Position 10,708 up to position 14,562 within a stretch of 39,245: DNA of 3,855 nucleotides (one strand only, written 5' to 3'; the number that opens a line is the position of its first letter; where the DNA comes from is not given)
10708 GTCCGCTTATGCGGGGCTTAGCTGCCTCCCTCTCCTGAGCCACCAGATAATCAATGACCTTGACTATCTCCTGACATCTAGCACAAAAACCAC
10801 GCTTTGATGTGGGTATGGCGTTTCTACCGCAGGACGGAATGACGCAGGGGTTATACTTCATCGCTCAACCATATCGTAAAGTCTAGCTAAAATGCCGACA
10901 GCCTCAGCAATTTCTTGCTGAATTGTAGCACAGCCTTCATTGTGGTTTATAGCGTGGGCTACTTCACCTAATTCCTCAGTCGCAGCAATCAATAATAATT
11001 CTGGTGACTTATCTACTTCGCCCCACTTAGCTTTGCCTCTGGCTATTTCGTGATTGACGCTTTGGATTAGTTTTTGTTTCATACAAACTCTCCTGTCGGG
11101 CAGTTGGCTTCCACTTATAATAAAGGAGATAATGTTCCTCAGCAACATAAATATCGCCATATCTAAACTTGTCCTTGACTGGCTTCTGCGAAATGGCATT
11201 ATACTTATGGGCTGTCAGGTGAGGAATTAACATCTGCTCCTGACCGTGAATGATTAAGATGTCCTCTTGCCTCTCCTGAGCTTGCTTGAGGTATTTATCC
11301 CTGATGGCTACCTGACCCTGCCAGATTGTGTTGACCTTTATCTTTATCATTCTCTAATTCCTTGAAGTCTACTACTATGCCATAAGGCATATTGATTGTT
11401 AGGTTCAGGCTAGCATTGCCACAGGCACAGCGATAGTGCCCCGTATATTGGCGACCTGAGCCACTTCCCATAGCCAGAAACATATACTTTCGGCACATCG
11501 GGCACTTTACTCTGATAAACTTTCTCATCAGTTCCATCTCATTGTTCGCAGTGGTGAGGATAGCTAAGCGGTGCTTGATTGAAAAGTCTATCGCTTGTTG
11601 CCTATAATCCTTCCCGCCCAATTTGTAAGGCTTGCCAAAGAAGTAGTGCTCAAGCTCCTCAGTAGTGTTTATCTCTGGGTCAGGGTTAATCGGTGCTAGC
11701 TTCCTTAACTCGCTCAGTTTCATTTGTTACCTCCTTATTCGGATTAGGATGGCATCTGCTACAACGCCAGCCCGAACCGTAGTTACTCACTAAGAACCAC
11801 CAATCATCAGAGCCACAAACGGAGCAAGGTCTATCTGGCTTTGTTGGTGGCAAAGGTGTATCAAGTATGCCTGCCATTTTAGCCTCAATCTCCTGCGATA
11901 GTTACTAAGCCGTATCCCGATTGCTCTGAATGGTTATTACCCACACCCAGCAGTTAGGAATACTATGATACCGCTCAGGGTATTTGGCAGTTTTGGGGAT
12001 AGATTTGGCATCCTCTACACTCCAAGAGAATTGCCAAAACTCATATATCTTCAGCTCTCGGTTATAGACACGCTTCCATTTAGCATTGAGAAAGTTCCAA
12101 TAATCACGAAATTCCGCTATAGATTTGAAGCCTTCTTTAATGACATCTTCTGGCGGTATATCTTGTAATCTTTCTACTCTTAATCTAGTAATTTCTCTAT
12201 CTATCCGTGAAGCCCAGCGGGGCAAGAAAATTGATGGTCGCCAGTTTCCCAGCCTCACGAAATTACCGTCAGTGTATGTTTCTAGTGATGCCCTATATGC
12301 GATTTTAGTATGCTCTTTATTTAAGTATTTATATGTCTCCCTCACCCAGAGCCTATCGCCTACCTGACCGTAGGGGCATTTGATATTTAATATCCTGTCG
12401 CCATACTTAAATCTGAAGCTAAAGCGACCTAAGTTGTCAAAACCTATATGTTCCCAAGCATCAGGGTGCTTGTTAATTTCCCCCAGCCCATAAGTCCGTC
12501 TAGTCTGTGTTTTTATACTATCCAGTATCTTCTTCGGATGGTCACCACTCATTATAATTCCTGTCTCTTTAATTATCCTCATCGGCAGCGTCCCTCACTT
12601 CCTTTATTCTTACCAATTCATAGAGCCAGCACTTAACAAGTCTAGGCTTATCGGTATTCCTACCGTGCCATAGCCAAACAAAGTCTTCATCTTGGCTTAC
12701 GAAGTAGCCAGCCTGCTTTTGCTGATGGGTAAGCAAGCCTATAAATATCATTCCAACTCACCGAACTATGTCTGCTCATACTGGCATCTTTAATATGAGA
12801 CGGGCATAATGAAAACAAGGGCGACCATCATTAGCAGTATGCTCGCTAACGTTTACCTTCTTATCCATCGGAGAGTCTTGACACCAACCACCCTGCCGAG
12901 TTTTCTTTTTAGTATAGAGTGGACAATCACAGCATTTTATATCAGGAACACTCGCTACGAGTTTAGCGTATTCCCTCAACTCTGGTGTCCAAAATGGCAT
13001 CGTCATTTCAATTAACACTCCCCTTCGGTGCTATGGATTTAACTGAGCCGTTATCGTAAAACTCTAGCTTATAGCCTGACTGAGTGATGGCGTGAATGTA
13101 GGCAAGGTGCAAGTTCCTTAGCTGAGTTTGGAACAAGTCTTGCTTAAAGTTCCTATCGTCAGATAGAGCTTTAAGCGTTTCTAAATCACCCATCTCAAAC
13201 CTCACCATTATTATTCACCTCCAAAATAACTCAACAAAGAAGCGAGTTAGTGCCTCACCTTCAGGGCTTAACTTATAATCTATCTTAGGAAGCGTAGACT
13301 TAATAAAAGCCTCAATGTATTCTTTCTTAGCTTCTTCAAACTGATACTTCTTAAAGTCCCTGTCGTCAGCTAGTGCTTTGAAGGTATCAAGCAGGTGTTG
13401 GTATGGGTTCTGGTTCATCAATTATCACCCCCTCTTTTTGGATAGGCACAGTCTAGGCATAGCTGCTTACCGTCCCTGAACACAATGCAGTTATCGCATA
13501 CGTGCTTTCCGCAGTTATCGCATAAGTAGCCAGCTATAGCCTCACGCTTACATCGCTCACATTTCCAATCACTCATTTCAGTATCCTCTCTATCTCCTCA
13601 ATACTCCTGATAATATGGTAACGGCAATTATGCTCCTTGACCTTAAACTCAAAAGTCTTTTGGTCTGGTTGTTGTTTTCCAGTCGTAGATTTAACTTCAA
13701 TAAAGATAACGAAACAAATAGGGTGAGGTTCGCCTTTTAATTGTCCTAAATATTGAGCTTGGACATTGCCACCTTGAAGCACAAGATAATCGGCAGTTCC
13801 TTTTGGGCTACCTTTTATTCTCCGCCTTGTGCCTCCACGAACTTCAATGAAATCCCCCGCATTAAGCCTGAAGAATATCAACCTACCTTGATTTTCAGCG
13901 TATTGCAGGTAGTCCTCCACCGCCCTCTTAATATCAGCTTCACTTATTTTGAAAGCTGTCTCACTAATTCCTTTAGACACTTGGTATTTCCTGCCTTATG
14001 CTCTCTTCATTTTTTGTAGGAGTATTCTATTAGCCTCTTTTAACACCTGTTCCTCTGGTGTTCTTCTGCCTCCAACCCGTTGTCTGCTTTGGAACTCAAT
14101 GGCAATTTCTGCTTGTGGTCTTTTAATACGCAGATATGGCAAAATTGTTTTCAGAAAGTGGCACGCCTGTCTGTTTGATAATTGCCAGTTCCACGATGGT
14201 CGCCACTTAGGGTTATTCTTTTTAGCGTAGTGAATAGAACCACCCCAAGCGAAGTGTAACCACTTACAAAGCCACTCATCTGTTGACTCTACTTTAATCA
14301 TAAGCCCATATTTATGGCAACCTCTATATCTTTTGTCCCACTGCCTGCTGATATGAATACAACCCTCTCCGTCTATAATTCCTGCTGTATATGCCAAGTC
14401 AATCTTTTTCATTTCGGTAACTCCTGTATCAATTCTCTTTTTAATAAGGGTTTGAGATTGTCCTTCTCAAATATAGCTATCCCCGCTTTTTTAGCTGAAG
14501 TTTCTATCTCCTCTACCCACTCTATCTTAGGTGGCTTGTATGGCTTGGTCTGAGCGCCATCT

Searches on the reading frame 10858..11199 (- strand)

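Call 55: search_protein_families(library=pfam, proteins=[window:10858-11199:-], max_evalue=0.01)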
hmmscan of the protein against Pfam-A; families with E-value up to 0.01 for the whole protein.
window:10858-11199:- (113 aa): 1 family
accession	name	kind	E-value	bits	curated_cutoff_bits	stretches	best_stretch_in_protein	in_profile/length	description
PF03819.22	MazG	-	0.0049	17.6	22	1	65-98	2-34/74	MazG nucleotide pyrophosphohydrolase domain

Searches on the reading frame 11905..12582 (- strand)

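Call 55: search_protein_families(library=pfam, proteins=[window:11905-12582:-], max_evalue=0.01)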
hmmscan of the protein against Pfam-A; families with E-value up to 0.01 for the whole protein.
window:11905-12582:- (225 aa): 0 families

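Call 58: search_protein_families(library=phrogs, proteins=[window:11905-12582:-], max_evalue=0.001)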
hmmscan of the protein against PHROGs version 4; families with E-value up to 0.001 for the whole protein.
window:11905-12582:- (225 aa): 3 families
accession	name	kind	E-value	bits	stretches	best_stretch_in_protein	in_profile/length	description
phrog_874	-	unknown function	8.5e-38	131.3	1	3-217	64-253/277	-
phrog_27495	-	unknown function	1.6e-17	64.8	1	4-110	5-115/186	-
phrog_18361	-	unknown function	1.9e-08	35.9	1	120-218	1-83/92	-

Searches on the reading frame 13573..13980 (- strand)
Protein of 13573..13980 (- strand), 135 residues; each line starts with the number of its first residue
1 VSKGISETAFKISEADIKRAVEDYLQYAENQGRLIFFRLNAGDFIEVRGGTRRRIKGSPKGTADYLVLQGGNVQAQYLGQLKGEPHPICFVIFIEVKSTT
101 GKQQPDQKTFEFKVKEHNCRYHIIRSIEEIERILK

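Call 55: search_protein_families(library=pfam, proteins=[window:13573-13980:-], max_evalue=0.01)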
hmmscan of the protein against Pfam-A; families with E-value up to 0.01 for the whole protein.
window:13573-13980:- (135 aa): 1 family
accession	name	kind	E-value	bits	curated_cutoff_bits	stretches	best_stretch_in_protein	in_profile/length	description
PF08774.17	VRR_NUC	-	0.0012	19.3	23.8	1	83-126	77-114/116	VRR-NUC domain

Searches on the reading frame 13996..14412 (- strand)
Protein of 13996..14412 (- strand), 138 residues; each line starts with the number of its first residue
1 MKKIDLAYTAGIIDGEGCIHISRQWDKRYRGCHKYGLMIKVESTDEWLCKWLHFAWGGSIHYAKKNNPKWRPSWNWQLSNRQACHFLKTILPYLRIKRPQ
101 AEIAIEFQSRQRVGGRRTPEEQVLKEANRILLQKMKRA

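Call 55: search_protein_families(library=pfam, proteins=[window:13996-14412:-], max_evalue=0.01)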
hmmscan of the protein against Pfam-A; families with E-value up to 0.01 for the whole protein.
window:13996-14412:- (138 aa): 1 family
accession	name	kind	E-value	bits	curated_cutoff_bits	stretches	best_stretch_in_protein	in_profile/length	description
PF00961.24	LAGLIDADG_1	-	0.00028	22.2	23.1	1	10-85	2-76/102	LAGLIDADG endonuclease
